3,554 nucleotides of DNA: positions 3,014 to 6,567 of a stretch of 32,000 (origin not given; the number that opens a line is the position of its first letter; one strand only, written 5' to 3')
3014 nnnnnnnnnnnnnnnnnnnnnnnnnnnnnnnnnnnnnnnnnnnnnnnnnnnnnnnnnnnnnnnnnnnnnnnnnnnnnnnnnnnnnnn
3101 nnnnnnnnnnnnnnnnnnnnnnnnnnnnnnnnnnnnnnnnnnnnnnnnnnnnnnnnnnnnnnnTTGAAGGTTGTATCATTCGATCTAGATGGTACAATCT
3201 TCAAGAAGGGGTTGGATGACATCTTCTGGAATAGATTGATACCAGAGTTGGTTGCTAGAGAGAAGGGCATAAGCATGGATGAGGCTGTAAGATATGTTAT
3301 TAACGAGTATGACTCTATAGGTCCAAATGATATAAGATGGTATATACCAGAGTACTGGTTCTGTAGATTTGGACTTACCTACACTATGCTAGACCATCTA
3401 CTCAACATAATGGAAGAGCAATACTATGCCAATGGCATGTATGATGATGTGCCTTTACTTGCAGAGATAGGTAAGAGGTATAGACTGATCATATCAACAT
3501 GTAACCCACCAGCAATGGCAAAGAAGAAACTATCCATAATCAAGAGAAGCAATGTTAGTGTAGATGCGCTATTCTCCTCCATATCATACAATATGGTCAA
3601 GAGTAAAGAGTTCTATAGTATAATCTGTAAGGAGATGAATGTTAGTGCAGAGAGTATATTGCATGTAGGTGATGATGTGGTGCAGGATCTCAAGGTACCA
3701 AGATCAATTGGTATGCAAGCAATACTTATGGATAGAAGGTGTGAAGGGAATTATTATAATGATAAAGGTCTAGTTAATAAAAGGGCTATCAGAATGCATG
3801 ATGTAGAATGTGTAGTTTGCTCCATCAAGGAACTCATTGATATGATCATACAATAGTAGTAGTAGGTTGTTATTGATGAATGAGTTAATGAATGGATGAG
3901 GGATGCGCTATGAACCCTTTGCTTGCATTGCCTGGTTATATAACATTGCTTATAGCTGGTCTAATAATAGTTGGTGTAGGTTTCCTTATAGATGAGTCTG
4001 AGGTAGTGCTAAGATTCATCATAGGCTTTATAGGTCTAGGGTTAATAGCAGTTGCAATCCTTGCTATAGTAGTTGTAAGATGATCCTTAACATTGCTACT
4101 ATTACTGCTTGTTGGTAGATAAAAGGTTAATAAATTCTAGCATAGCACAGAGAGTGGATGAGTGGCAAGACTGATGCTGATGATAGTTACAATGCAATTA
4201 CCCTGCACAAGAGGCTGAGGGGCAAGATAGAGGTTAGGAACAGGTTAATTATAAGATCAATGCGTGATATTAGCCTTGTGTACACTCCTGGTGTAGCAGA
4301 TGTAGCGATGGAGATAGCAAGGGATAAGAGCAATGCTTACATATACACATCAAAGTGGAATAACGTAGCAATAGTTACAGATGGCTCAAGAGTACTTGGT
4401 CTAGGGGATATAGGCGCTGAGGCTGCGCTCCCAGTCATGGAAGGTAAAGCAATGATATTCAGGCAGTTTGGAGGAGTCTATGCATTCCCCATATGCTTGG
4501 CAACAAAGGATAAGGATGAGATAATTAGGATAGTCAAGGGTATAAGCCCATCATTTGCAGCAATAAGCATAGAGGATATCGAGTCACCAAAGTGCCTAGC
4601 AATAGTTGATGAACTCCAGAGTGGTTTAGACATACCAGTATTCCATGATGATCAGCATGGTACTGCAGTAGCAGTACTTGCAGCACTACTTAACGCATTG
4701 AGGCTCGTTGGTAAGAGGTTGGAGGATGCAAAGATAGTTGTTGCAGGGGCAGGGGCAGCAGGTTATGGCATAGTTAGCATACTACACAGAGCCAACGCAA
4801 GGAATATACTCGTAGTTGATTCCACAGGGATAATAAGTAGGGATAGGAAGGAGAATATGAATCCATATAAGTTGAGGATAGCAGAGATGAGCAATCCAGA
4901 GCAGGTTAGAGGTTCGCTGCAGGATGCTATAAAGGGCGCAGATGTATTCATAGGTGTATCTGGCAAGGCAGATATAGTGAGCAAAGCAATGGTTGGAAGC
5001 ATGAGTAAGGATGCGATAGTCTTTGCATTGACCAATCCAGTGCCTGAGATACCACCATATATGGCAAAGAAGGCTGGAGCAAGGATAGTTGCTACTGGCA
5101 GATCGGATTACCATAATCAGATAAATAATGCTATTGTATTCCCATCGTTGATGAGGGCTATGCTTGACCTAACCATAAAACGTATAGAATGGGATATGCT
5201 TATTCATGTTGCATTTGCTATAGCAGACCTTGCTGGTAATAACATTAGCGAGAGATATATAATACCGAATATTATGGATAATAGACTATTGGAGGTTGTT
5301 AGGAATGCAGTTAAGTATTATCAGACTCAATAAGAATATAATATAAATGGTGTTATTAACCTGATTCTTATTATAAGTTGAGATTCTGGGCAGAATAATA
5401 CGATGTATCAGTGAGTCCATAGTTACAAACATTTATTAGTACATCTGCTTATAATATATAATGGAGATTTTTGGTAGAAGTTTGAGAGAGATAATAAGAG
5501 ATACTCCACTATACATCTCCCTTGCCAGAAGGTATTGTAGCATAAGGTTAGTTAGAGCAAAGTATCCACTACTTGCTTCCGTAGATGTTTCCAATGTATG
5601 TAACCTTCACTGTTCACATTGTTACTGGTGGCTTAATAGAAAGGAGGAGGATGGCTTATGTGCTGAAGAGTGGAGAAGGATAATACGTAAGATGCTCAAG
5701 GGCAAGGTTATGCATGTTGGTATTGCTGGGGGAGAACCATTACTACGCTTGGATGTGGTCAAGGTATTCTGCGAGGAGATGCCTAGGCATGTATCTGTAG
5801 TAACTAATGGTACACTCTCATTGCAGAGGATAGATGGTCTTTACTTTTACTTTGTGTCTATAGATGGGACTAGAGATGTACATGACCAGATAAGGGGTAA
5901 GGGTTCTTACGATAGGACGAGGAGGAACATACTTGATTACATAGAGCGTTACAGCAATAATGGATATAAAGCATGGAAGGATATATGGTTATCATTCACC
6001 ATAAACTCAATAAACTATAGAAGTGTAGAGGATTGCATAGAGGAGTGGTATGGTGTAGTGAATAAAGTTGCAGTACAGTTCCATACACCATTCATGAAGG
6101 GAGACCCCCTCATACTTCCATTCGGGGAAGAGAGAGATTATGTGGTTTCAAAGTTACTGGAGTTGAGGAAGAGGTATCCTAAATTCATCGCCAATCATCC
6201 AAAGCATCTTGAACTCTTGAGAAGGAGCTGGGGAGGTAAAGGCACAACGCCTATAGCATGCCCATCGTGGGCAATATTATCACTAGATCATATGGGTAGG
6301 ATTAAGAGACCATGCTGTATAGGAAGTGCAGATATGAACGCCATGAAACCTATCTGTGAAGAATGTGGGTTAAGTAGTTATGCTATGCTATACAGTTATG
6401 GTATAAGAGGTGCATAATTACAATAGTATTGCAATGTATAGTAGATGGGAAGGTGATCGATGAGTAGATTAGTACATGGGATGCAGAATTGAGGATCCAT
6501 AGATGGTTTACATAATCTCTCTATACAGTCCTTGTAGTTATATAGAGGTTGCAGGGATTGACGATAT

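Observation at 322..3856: Translationally coupled trio: wHTH/hendecad coiled-coil protein, divergent Orc1/Cdc6-like AAA+ ATPase and HAD hydrolase (candidate uncharacterised module)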

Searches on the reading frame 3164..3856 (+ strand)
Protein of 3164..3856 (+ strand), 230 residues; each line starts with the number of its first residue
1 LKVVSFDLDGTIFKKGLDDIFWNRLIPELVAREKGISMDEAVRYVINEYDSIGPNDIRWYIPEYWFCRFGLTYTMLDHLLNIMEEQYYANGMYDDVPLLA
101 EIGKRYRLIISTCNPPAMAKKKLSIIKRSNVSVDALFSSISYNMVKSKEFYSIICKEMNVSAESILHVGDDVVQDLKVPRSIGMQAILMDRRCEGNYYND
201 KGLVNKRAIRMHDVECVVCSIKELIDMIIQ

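Call 6: search_protein_families(library=pfam, proteins=[window:3164-3856:+], max_evalue=1)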
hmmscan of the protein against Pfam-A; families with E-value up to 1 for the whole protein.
window:3164-3856:+ (230 aa): 4 families
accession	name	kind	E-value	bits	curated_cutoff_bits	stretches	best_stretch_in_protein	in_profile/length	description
PF00702.32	Hydrolase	-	2.9e-07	31.5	26.4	1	1-181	1-189/191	haloacid dehalogenase-like hydrolase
PF13242.12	Hydrolase_like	-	0.0011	19.3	22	1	148-189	7-48/75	HAD-hyrolase-like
PF13419.12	HAD_2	-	0.0065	17.1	23.8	1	29-188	36-177/178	Haloacid dehalogenase-like hydrolase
PF12689.13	Acid_PPase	-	0.028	14.7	27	0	109-191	66-152/169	Acid Phosphatase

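Call 7: search_protein_families(library=ncbifam, proteins=[window:3164-3856:+], max_evalue=1)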
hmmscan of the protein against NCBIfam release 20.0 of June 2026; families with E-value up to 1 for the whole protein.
window:3164-3856:+ (230 aa): 23 families
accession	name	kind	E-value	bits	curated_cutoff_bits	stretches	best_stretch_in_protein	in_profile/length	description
NF011564.0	PRK14988.1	equivalog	7.5e-14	52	189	1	3-185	12-188/225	GMP/IMP nucleotidase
TIGR02253.1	CTE7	subfamily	1.7e-08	34.5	169.75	1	2-196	3-201/221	TIGR02253 family HAD-type hydrolase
TIGR01549.1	HAD-SF-IA-v1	subfamily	5.4e-08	33.4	23.3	2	74-183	49-149/149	HAD-IA family hydrolase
TIGR02252.1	DREG-2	subfamily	1.3e-06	28.3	155.2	1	137-188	151-203/203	HAD hydrolase, REG-2-like, family IA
TIGR01662.1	HAD-SF-IIIA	subfamily_domain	1.7e-06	28.1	44.6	1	120-190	65-139/141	HAD-IIIA family hydrolase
NF008018.0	PRK10748.1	equivalog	0.00012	21.4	225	1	148-191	166-209/238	5-amino-6-(5-phospho-D-ribitylamino)uracil phosphatase YigB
TIGR01428.1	HAD_type_II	equivalog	0.00058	19.9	125.4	1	83-193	83-194/197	haloacid dehalogenase type II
TIGR02254.1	YjjG_YfnB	equivalog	0.0029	17.1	159.9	1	147-192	154-199/223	YjjG family noncanonical pyrimidine nucleotidase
NF058599.1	KDN-9-PPhBT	equivalog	0.0034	17.6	180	1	129-187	64-117/152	3-deoxy-D-glycero-D-galacto-nonulopyranosonate 9-phosphatase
TIGR02247.1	HAD-1A3-hyp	subfamily_domain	0.0034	17.1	125.4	1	104-191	108-197/211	epoxide hydrolase N-terminal domain-like phosphatase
TIGR01458.1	HAD-SF-IIA-hyp3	hypoth_equivalog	0.0057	16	175.95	1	147-190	181-224/257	TIGR01458 family HAD-type hydrolase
TIGR01993.1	Pyr-5-nucltdase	equivalog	0.013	15.3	142.9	1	119-188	111-182/183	pyrimidine 5'-nucleotidase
NF009696.0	PRK13222.1-3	equivalog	0.013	15.2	359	1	121-185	122-182/223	N-acetylmuramic acid 6-phosphate phosphatase MupP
TIGR02726.1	phenyl_P_delta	equivalog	0.014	15.6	281.95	1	144-187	80-122/169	phenylphosphate carboxylase subunit delta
NF007019.0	PRK09484.1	equivalog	0.047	13.3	208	1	150-228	104-172/187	3-deoxy-manno-octulosonate-8-phosphatase KdsC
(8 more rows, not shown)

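Call 8: search_protein_families(library=padloc, proteins=[window:3164-3856:+], max_evalue=1)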
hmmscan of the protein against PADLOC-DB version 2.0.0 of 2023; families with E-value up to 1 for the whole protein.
window:3164-3856:+ (230 aa): 0 families

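Call 73: search_solved_structures(query=window:3164-3853:+, max_evalue=0.01)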
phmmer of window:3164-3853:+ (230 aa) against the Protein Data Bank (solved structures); distinct sequences matched with E-value up to 0.01: 14.
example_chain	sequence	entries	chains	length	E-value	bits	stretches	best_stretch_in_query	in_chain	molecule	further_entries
4ygq_A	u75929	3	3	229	1e-07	35.3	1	1-197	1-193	Hydrolase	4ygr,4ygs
9ful_A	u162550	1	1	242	0.00028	24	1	149-202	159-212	Chain A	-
9fug_A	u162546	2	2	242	0.00029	24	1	149-202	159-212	SNAr1.3 (K39A) | Chain A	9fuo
6q7p_A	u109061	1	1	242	0.00059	22.9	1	96-202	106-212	OE1.2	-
6q7q_A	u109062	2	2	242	0.0008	22.5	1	133-202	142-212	OE1.3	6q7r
6z1k_A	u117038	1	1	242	0.001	22.2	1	134-202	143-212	BH32.6 protein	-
3u26_A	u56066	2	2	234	0.0011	22.1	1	97-201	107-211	PF00702 domain protein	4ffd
6q7n_A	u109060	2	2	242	0.0012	22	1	133-201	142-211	BH32 | OE1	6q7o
7o1d_A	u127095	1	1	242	0.0012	21.9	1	148-202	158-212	BH32.7 protein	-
8bp1_A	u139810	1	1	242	0.0012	21.9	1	148-202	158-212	BHMeHis1.0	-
7shg_A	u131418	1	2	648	0.0015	21.6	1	144-206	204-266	Ribofuranosyl transferase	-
1x42_A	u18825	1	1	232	0.0017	21.4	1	148-201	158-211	hypothetical protein PH0459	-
8bp0_A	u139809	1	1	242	0.0047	20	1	151-202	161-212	BHMeHis1.8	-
9r2d_A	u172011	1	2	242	0.005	19.9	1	152-202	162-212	Crystal structure of ASB1.3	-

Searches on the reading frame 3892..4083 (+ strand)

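Call 6: search_protein_families(library=pfam, proteins=[window:3892-4083:+], max_evalue=1)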
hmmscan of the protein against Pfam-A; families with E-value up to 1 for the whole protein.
window:3892-4083:+ (63 aa): 1 family
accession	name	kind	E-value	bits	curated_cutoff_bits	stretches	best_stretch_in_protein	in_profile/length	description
PF10966.13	DUF2768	-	0.02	15.8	23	1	10-29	34-53/58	Protein of unknown function (DUF2768)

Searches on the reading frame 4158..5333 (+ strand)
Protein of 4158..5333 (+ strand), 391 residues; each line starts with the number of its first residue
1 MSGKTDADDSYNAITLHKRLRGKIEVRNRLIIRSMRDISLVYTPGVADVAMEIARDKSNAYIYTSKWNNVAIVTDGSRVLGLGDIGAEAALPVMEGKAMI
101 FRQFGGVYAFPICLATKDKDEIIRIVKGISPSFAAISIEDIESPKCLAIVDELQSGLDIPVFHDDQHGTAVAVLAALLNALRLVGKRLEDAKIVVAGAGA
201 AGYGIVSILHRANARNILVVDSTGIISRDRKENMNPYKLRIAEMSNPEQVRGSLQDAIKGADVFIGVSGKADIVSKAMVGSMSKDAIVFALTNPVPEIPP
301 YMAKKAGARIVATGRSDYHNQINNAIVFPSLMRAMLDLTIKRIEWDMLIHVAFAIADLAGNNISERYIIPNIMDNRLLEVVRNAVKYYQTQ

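Call 6: search_protein_families(library=pfam, proteins=[window:4158-5333:+], max_evalue=1)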
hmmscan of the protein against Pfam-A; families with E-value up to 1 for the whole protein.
window:4158-5333:+ (391 aa): 10 families
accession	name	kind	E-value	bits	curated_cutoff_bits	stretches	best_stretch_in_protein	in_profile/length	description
PF00390.24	malic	-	3.5e-26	92.6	23.1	1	29-153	9-181/182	Malic enzyme, N-terminal domain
PF03949.21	Malic_M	-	7.2e-23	81.6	23.5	1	168-374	3-241/258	Malic enzyme, NAD binding domain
PF00208.27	ELFV_dehydrog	-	8.8e-05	22.8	23.4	1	164-229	5-71/241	Glutamate/Leucine/Phenylalanine/Valine dehydrogenase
PF01488.26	Shikimate_DH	-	0.00026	21.5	24.3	1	186-294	8-114/138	Shikimate / quinate 5-dehydrogenase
PF00670.27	AdoHcyase_NAD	-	0.0019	18.8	27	1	253-298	71-116/162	S-adenosyl-L-homocysteine hydrolase, NAD binding domain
PF01262.27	AlaDh_PNT_C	-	0.0025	17.7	23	1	188-288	26-125/214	Alanine dehydrogenase/PNT, C-terminal domain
PF00899.27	ThiF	-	0.046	13.3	28.1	1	186-222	16-52/238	ThiF family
PF01210.29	NAD_Gly3P_dh_N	-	0.052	14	23.1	1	192-288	1-99/158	NAD-dependent glycerol-3-phosphate dehydrogenase N-terminus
PF03435.24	Sacchrp_dh_NADP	-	0.056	14.2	25.1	1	193-269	1-77/129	Saccharopine dehydrogenase NADP binding domain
PF02254.24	TrkA_N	-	0.22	12.3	23.8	1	193-223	1-30/116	TrkA-N domain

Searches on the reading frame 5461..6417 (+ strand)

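Call 6: search_protein_families(library=pfam, proteins=[window:5461-6417:+], max_evalue=1)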
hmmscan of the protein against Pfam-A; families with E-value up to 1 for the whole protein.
window:5461-6417:+ (318 aa): 2 families
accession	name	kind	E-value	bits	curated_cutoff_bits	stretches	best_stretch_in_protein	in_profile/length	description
PF04055.27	Radical_SAM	-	4.7e-12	46.8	29.5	1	43-163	3-139/166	Radical SAM superfamily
PF13353.11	Fer4_12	-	0.0002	22.1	22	1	46-111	14-81/137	4Fe-4S single cluster domain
